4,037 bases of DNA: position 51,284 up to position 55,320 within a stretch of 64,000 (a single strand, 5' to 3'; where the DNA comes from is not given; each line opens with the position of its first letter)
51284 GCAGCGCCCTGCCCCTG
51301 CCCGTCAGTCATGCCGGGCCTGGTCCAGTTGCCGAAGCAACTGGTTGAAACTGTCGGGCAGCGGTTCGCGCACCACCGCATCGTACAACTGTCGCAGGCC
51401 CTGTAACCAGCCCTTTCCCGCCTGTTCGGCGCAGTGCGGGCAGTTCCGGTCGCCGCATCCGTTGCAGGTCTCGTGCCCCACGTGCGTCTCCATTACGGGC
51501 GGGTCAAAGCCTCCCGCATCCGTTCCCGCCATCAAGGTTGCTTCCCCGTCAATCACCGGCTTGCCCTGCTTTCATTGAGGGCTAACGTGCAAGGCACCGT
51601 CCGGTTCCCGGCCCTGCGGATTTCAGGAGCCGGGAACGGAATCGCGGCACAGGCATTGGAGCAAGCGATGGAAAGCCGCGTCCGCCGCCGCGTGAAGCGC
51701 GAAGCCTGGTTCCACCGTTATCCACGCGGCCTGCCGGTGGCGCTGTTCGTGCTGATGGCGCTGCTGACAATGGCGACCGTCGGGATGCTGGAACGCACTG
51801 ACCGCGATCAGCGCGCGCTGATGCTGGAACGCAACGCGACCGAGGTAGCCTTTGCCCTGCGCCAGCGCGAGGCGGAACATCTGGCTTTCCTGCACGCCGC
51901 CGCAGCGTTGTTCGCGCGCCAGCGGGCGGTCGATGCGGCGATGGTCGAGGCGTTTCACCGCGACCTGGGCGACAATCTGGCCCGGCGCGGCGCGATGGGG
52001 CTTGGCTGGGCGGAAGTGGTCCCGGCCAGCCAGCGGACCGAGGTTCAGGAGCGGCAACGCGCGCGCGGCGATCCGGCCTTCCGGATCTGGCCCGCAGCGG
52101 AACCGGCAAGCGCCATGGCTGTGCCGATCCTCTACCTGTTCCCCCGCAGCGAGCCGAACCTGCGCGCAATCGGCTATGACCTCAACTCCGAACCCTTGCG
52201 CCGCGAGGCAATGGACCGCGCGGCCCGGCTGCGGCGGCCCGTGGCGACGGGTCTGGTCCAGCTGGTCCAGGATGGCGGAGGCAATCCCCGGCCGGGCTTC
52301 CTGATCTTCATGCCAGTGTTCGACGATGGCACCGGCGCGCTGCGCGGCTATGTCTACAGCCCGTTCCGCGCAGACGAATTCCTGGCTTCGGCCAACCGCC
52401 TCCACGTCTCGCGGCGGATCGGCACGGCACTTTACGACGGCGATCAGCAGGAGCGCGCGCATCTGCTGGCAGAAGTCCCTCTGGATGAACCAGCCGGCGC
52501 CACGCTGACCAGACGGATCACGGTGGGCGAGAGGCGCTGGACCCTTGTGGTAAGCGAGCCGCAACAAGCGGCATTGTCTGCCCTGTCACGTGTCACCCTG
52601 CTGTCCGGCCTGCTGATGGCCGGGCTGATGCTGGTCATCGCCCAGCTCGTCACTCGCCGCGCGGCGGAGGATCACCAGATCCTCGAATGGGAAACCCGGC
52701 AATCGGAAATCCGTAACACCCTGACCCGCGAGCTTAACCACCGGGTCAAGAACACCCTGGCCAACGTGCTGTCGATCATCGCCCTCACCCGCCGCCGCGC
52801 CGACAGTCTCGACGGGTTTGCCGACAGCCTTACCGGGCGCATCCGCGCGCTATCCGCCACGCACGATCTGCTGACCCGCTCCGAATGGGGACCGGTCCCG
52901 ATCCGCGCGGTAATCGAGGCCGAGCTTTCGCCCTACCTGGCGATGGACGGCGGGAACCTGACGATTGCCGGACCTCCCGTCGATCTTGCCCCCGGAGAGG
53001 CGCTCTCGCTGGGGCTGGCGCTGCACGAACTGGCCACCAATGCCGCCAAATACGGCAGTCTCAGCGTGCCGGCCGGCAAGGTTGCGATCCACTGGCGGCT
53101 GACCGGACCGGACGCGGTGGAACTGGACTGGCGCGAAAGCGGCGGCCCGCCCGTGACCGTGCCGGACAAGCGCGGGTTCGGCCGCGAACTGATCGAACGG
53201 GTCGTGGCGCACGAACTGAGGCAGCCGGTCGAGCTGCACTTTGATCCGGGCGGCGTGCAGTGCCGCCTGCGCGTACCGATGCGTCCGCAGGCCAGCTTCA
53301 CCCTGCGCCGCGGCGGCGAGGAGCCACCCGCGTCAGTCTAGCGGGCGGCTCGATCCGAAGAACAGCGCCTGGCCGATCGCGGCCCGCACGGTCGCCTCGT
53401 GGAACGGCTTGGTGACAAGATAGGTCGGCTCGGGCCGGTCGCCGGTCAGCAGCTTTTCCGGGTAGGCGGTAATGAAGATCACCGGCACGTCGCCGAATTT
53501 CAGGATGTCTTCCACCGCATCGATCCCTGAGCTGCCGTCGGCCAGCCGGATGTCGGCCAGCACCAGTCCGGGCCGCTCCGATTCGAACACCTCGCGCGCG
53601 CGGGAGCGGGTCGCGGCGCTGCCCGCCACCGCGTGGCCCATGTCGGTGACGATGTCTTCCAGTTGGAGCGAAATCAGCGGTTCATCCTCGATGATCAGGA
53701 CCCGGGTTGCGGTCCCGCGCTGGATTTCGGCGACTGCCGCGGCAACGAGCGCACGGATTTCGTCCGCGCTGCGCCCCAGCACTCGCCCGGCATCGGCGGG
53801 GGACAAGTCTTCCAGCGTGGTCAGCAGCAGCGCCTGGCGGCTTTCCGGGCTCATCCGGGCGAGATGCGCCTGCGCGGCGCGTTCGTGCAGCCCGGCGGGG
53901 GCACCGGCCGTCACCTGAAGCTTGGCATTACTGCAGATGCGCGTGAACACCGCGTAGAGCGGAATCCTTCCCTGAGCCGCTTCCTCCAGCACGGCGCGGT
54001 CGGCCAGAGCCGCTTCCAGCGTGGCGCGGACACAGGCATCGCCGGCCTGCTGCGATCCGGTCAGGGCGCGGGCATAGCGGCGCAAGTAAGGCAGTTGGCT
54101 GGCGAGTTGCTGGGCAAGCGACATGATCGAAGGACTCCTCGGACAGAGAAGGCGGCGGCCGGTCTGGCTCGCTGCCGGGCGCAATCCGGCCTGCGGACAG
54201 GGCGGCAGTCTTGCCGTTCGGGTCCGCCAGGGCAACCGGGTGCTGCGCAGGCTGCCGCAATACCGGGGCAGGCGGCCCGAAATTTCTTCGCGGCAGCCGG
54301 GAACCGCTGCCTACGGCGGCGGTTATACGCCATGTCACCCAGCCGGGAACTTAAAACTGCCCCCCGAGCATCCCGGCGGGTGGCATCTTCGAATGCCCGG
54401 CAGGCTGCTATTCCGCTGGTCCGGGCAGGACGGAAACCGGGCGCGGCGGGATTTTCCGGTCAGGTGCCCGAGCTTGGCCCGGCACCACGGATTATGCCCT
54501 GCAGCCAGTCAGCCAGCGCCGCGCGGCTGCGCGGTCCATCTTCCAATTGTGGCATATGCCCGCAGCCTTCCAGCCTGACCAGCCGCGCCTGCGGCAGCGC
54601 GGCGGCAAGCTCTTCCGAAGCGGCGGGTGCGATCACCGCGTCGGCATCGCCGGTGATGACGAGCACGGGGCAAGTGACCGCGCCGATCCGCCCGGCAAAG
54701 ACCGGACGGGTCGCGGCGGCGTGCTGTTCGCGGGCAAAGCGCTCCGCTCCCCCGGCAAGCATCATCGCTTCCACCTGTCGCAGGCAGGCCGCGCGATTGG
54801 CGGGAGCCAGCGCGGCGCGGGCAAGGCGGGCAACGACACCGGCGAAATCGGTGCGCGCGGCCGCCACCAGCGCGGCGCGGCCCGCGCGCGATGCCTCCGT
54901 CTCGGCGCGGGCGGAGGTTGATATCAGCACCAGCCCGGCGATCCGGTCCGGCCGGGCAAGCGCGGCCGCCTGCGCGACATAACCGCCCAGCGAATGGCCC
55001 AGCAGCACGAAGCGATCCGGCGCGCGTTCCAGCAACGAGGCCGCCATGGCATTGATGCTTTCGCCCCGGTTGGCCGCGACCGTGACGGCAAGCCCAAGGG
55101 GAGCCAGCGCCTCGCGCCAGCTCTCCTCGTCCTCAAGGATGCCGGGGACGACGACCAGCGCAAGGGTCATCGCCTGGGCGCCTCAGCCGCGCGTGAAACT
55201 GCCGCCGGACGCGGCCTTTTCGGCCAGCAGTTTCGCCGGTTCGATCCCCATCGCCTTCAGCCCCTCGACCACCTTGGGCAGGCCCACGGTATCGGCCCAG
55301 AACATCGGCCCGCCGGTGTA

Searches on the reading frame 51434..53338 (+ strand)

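Call 44: search_protein_families(library=pfam, proteins=[window:51434-53338:+], max_evalue=0.00001)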
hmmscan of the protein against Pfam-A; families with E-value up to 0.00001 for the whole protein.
window:51434-53338:+ (635 aa): 3 families
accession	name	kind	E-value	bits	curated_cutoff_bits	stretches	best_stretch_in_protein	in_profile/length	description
PF03924.19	CHASE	-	2.2e-41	142.1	25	1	183-345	18-188/189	CHASE domain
PF07536.20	HWE_HK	-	2e-25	89.8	22.8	1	433-514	1-82/83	HWE histidine kinase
PF07568.18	HisKA_2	-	2.2e-08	34.5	22.3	1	433-495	1-66/76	Histidine kinase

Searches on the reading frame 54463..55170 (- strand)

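Call 44: search_protein_families(library=pfam, proteins=[window:54463-55170:-], max_evalue=0.00001)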
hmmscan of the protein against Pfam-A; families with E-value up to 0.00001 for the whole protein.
window:54463-55170:- (236 aa): 7 families
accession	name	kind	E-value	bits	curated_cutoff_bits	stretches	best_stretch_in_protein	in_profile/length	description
PF00561.26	Abhydrolase_1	-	1.4e-18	67.9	25.8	1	52-211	69-244/245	alpha/beta hydrolase fold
PF12146.15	Hydrolase_4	-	1.7e-14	54.1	27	1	48-210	71-237/239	Serine aminopeptidase, S33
PF12697.13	Abhydrolase_6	-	1.1e-13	52.8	26.3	1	44-211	55-210/217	Alpha/beta hydrolase family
PF12695.13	Abhydrolase_5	-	1.1e-07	32.2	27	0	24-108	35-111/164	Alpha/beta hydrolase family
PF06821.19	Ser_hydrolase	-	2e-07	31.6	22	0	46-94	49-101/172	Serine hydrolase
PF00326.27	Peptidase_S9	-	2.3e-06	27.7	22.6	0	49-82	61-94/213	Prolyl oligopeptidase family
PF00975.26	Thioesterase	-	6.7e-06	26.9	26.4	1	37-109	49-125/226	Thioesterase domain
